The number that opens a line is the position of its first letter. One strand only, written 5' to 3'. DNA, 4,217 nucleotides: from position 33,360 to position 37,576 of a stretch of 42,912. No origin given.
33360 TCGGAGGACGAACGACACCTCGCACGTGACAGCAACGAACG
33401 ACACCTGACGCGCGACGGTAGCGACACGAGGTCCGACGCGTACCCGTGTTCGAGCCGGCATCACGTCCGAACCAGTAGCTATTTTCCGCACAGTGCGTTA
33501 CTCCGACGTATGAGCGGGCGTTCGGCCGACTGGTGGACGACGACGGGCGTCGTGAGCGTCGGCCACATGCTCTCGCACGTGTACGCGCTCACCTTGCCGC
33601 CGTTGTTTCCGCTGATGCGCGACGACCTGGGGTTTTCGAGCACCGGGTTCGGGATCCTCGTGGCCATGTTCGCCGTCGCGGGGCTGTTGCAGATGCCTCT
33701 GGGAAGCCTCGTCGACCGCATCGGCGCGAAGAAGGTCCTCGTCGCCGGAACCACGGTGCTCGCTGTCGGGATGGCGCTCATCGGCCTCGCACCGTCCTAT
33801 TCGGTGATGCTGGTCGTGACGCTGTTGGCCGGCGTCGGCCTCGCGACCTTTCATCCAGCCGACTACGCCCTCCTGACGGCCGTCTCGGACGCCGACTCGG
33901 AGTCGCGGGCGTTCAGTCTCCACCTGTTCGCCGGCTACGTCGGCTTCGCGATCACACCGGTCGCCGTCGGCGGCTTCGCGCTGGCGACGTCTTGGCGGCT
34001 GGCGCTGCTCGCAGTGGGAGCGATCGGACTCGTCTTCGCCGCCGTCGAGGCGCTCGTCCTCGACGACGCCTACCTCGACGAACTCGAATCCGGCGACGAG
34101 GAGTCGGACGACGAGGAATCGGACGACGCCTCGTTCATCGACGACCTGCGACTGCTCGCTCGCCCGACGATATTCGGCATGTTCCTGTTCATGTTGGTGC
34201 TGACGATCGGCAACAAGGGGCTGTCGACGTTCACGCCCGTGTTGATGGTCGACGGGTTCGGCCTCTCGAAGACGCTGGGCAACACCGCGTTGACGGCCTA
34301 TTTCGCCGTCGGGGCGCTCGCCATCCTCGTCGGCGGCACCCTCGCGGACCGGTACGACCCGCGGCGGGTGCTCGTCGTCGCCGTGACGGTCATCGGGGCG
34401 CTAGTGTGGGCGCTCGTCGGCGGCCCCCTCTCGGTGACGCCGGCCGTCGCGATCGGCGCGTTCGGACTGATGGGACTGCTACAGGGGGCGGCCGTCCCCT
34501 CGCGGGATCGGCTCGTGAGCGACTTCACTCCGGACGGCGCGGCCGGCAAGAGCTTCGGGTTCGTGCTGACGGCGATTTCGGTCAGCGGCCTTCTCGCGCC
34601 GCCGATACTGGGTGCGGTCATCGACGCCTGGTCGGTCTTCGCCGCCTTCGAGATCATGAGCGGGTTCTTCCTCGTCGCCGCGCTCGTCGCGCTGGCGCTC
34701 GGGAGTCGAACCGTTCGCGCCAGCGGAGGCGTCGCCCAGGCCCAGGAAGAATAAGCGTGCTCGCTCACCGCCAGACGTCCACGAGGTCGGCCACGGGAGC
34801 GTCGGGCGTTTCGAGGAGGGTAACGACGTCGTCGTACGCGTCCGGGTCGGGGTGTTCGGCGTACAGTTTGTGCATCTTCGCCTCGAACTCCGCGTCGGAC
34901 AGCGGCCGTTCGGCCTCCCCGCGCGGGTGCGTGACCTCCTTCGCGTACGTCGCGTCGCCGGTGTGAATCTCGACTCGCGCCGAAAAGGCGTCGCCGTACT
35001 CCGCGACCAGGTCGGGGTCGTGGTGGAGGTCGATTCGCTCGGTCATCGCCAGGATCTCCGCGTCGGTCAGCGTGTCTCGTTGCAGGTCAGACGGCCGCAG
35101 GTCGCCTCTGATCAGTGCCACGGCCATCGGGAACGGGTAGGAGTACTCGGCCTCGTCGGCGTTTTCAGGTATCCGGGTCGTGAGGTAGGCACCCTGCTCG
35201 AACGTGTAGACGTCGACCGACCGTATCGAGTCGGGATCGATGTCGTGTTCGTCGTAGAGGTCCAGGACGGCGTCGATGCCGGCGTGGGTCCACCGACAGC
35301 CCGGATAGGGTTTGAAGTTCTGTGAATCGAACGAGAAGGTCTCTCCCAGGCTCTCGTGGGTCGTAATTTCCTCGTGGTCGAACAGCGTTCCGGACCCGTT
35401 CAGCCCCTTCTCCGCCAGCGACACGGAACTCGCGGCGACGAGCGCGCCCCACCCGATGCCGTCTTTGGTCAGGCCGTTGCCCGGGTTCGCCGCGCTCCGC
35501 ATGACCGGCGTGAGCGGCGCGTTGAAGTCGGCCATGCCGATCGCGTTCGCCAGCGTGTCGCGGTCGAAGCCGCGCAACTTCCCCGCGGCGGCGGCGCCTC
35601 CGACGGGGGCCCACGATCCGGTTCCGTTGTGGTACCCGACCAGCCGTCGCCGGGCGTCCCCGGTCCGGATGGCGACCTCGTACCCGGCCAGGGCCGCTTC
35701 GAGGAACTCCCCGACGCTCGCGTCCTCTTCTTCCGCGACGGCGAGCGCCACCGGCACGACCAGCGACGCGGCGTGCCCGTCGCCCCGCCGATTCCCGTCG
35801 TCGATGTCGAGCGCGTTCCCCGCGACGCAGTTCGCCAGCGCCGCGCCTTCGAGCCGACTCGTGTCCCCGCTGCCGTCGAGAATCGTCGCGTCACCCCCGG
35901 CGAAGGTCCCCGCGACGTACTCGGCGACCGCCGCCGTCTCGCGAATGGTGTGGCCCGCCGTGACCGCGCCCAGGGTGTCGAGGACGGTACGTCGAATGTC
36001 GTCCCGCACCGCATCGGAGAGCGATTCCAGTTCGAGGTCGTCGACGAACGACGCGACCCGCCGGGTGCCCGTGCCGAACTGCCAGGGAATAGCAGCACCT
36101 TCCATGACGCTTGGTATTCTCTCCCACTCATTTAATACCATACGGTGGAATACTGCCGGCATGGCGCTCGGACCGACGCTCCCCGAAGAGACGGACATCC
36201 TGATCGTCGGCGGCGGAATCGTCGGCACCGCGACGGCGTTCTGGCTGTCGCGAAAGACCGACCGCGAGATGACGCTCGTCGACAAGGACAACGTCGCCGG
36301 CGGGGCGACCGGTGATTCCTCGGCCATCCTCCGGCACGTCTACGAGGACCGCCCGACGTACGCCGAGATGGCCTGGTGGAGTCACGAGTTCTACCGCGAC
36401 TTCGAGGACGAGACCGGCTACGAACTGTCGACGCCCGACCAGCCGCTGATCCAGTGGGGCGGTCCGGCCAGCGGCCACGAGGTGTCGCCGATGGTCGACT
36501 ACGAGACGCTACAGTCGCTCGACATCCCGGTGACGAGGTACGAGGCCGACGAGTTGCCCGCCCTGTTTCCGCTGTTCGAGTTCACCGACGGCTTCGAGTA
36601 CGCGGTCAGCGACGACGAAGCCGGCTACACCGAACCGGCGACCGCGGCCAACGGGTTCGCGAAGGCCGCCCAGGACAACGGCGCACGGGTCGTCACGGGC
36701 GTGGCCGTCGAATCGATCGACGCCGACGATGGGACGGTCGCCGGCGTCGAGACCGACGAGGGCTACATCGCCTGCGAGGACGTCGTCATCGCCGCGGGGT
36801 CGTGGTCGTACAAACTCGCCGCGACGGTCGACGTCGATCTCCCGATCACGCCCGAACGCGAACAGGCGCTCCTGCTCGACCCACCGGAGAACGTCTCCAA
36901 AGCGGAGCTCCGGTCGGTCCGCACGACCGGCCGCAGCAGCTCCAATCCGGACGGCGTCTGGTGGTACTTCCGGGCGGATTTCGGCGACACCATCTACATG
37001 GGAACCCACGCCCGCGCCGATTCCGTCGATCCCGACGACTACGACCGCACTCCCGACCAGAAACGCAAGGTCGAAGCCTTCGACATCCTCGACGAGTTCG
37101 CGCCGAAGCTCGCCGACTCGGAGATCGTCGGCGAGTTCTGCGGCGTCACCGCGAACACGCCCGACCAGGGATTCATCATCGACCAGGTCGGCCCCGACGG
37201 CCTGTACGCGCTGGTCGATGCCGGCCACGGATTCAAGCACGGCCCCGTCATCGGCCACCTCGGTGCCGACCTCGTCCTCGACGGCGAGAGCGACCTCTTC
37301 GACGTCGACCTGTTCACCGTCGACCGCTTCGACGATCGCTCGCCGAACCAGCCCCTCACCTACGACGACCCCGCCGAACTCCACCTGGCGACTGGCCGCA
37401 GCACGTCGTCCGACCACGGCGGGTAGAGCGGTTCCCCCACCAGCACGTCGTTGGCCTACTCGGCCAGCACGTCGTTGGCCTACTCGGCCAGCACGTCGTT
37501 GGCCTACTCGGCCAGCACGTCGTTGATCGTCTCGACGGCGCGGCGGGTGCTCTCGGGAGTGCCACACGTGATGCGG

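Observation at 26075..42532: Candidate catabolic island for an N-methylated amine (quaternary amine or opine/sarcosine-like compound)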

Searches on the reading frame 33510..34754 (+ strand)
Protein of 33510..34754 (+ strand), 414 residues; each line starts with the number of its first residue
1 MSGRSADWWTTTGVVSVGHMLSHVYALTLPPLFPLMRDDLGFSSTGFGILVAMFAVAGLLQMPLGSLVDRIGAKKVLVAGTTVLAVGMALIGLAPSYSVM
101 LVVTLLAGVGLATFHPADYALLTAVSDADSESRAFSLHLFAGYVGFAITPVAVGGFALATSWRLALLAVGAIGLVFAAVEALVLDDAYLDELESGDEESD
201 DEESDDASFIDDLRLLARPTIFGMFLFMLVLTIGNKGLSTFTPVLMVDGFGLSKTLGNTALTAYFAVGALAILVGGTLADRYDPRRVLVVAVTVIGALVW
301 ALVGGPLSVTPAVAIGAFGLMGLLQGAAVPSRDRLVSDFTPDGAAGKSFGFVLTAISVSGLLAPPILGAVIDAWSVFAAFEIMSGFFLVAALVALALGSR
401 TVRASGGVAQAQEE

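Call 4: search_protein_families(library=pfam, proteins=[window:33510-34754:+], max_evalue=0.001)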
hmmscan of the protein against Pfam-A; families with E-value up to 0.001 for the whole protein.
window:33510-34754:+ (414 aa): 2 families
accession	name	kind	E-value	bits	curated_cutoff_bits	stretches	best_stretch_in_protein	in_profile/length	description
PF07690.21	MFS_1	-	2.4e-50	171.8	33.4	2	17-253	3-235/347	Major Facilitator Superfamily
PF03137.26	OATP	-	0.00051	18.9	25.8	1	208-303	281-378/545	Organic Anion Transporter Polypeptide (OATP) family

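Call 6: search_protein_families(library=ncbifam, proteins=[window:33510-34754:+], max_evalue=0.001)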
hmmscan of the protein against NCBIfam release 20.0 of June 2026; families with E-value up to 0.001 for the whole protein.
window:33510-34754:+ (414 aa): 38 families (the best 25 are shown)
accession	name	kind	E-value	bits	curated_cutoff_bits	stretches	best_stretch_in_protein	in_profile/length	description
TIGR00893.1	2A0114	subfamily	1e-27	97.1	395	1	35-396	19-397/399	D-galactonate transporter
TIGR00881.1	2A0104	subfamily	9.5e-26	90.7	407.75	2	33-294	18-292/379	phosphoglycerate transporter protein PgtP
TIGR00880.1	2_A_01_02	superfamily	1.6e-18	67.2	131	2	48-185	1-139/141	multidrug resistance protein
TIGR00886.1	2A0108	subfamily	3.1e-15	56.2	311.7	1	18-337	9-346/368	NarK family nitrate/nitrite MFS transporter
NF012174.0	tet_MFS_A_B_C_D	equivalog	2.6e-12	46.3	475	1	44-323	39-314/382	Tet(A)/Tet(B)/Tet(C) family tetracycline efflux MFS transporter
NF053757.1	BclibactTpBcbE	equivalog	1.4e-11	43.9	600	2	29-175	21-173/394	bacillibactin exporter BcbE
NF049980.1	SfMCT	equivalog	2e-11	43.2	320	1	44-375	40-366/378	L-lactate MFS transporter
NF033135.1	cmx_cmrA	equivalog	3.3e-11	42.9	400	1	32-394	25-372/374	Cmx/CmrA family chloramphenicol efflux MFS transporter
NF008661.1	PRK11663.1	subfamily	4.1e-10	39.2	564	2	32-178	52-199/439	MFS transporter family glucose-6-phosphate receptor UhpC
NF008586.0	PRK11551.1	equivalog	4.4e-09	35.8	410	1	36-255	41-255/406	3-(3-hydroxy-phenyl)propionate transporter MhpT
TIGR00895.1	2A0115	subfamily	4.7e-09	35.6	418.55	1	34-370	41-397/398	aromatic acid/H+ symport family MFS transporter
TIGR00900.1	2A0121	subfamily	6.2e-09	35.7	319.6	2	257-396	36-176/364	H+ Antiporter protein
NF008654.0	PRK11652.1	equivalog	5.2e-08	32.2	479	1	14-301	17-287/397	multidrug efflux MFS transporter EmrD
NF008650.1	PRK11646.1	equivalog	1.7e-07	30.7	469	1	37-186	38-187/400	multidrug efflux MFS transporter MdtH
NF007077.0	PRK09528.1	subfamily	2.5e-07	29.6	429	1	32-230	33-235/421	galactoside permease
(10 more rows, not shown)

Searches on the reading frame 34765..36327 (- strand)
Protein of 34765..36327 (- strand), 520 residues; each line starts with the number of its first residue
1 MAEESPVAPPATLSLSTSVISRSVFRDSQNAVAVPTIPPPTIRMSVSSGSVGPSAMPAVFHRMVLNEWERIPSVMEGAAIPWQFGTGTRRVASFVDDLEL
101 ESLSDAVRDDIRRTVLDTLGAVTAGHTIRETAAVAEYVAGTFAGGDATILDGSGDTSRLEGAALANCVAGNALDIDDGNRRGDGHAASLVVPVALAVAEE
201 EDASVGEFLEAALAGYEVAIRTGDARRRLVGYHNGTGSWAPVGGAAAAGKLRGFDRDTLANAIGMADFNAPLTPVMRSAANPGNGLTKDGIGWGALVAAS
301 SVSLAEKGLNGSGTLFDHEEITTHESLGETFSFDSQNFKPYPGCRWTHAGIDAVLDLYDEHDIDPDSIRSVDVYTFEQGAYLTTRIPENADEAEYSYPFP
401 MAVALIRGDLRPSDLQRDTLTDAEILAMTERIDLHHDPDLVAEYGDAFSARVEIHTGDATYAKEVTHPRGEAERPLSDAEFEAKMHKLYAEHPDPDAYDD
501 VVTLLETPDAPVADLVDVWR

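Call 4: search_protein_families(library=pfam, proteins=[window:34765-36327:-], max_evalue=0.001)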
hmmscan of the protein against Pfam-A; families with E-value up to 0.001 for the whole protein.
window:34765-36327:- (520 aa): 2 families
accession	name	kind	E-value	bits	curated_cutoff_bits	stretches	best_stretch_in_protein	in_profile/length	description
PF03972.19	MmgE_PrpD_N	-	3e-37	128.6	32.1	1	90-320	2-229/244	MmgE/PrpD N-terminal domain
PF19305.4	MmgE_PrpD_C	-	1.2e-32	113.5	32.1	1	341-494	1-157/173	MmgE/PrpD C-terminal domain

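Call 6: search_protein_families(library=ncbifam, proteins=[window:34765-36327:-], max_evalue=0.001)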
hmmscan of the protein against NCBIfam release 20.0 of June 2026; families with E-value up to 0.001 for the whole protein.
window:34765-36327:- (520 aa): 2 families
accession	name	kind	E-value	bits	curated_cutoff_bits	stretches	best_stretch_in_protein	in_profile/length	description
NF042438.1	PrpD_hiGCgrampos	equivalog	3.6e-05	22.5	950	1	105-266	37-197/499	2-methylcitrate dehydratase PrpD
NF006943.0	PRK09425.1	equivalog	0.00037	19.4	575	1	314-474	260-428/480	bifunctional 2-methylcitrate dehydratase/aconitate hydratase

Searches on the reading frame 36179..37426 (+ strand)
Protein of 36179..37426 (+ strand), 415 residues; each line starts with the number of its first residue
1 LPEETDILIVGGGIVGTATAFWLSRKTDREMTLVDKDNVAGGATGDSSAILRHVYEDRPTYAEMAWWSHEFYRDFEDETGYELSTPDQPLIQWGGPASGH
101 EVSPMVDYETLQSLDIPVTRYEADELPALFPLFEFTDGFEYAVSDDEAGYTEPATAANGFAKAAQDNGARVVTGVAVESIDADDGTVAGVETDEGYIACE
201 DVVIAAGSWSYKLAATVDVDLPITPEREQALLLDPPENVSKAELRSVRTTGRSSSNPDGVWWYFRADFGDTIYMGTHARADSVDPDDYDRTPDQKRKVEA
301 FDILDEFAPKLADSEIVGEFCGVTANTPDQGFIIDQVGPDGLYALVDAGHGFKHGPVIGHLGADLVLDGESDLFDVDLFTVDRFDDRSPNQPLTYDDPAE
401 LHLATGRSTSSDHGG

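Call 4: search_protein_families(library=pfam, proteins=[window:36329-37426:+], max_evalue=0.001)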
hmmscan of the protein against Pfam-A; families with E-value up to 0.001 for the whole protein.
window:36329-37426:+ (365 aa): 1 family
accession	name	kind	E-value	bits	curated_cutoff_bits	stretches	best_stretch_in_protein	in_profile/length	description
PF01266.30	DAO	-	1.8e-41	143.3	27.9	1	6-315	52-353/353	FAD dependent oxidoreductase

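Call 6: search_protein_families(library=ncbifam, proteins=[window:36179-37426:+], max_evalue=0.001)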
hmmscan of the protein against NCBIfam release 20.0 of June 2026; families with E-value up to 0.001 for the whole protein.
window:36179-37426:+ (415 aa): 35 families (the best 25 are shown)
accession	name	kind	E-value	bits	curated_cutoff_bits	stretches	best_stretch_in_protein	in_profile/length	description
NF008425.0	PRK11259.1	equivalog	6e-44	150.5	257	1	4-385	4-376/377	N-methyl-L-tryptophan oxidase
TIGR01377.1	soxA_mon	subfamily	4.6e-38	131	479.65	1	6-387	2-378/381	amino oxidase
TIGR01373.1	soxB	subfamily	2.2e-21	76.2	529.45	1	4-385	30-400/407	sarcosine oxidase subunit beta family protein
TIGR02352.1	thiamin_ThiO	equivalog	1.5e-17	63.8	250.8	1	7-244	1-237/351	glycine oxidase ThiO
NF001933.0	PRK00711.1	subfamily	4.5e-15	55.6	383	1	107-233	153-280/429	D-amino acid dehydrogenase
NF050086.1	pipecolate_AmaA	exception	1.3e-11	43.8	600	1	139-378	167-392/425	L-pipecolate oxidase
TIGR03377.1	glycerol3P_GlpA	equivalog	1.5e-10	40.3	552.8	1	161-323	149-303/530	anaerobic glycerol-3-phosphate dehydrogenase subunit GlpA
TIGR04542.1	GMC_mycofac_2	equivalog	1.5e-08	34.1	400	1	154-208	170-225/425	mycofactocin system GMC family oxidoreductase MftG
NF033460.1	glycerol3P_ox_II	equivalog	2.6e-08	33.4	460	0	5-47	2-43/361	type 2 glycerol-3-phosphate oxidase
NF008313.0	PRK11101.1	equivalog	3.4e-08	32.5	425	0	156-238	155-241/548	anaerobic glycerol-3-phosphate dehydrogenase subunit A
NF008726.1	PRK11728.1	equivalog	4.1e-08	32.5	299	1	6-220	2-212/389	L-2-hydroxyglutarate oxidase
NF045637.1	carotdesatCrtDProt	equivalog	3.1e-07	29.3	580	0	157-206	225-275/485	1-hydroxycarotenoid 3,4-desaturase CrtD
NF040813.1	pro_dh_Thprot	equivalog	3.5e-07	29.6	600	0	7-41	2-35/362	D-proline dehydrogenase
NF002480.1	PRK01747.1-1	equivalog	5.3e-07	28.4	540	1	4-244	248-482/645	bifunctional tRNA (5-methylaminomethyl-2-thiouridine)(34)-methyltransferase MnmC2/FAD-dependent 5-carboxymethylaminomethyl-2-thiouridine(34)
TIGR00275.1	TIGR00275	subfamily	1.1e-06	27.8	183.8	1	154-211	106-162/401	aminoacetone oxidase family FAD-binding enzyme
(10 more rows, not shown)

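Call 66: search_solved_structures(query=window:36179-37426:+, max_evalue=1e-15)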
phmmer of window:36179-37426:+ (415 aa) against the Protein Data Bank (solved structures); distinct sequences matched with E-value up to 1e-15: 15.
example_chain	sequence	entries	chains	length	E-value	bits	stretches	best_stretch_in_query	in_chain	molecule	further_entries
3m0o_A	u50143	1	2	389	4.4e-30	108.2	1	6-383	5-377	Monomeric sarcosine oxidase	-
3bhf_A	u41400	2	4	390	4.8e-30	108.1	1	5-383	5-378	Monomeric sarcosine oxidase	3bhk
9u3b_A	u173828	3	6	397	5.5e-30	107.9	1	6-384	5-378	Monomeric sarcosine oxidase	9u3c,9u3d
3m12_A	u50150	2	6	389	6.1e-30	107.7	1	6-383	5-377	Monomeric Sarcosine Oxidase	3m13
1el5_A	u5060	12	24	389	6.1e-30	107.7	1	6-383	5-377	SARCOSINE OXIDASE | SARCOSINE OXIDE | Monomeric sarcosine oxidase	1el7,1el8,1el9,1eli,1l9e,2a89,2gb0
9u3f_A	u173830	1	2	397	2e-29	106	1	6-384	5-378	Monomeric sarcosine oxidase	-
9u3e_A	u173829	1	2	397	2.8e-29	105.6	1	6-384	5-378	Monomeric sarcosine oxidase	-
1l9c_A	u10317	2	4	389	5.7e-29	104.5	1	6-383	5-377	Monomeric Sarcosine Oxidase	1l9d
1zov_A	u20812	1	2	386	1.4e-28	103.3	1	6-383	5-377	Monomeric sarcosine oxidase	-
7exs_A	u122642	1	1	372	8.9e-24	87.4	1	7-373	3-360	Sarcosine oxidase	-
1y56_B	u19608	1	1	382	4.8e-22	81.7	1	1-384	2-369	sarcosine oxidase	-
5fjm_A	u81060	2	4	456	4.7e-18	68.6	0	1-223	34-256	L-AMINO ACID DEAMINASE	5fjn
5hxw_A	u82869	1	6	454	1.1e-17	67.4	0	1-232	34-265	L-amino acid deaminase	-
5i39_A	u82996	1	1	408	4e-17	65.5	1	1-384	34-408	L-amino acid deaminase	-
2uzz_A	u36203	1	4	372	7.1e-16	61.4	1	5-384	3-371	N-METHYL-L-TRYPTOPHAN OXIDASE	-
